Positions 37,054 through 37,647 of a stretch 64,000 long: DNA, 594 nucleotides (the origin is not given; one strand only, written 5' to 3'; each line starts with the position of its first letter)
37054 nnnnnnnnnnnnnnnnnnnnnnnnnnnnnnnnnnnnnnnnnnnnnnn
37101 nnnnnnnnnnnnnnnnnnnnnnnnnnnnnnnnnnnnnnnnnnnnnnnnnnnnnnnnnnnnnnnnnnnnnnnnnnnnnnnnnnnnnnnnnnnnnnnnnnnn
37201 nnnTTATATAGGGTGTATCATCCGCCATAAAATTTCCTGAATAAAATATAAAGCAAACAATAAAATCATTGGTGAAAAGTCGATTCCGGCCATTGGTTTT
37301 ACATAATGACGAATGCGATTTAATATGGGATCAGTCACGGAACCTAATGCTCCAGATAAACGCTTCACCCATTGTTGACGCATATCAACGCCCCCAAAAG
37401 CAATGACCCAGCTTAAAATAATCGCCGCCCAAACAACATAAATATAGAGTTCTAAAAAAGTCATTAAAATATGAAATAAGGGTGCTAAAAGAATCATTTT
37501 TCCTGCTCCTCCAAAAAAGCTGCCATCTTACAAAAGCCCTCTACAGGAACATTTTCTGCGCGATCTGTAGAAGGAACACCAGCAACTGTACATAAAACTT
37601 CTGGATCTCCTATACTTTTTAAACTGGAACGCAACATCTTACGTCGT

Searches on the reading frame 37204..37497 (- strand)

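Call 6: search_protein_families(library=pfam, max_evalue=0.01, proteins=[window:37204-37497:-])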
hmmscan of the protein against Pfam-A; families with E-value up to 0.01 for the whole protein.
window:37204-37497:- (97 aa): 1 family
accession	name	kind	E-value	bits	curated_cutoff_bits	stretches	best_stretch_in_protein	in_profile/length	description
PF02325.22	YGGT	-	1.2e-18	67.7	27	1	13-90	2-70/70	YGGT family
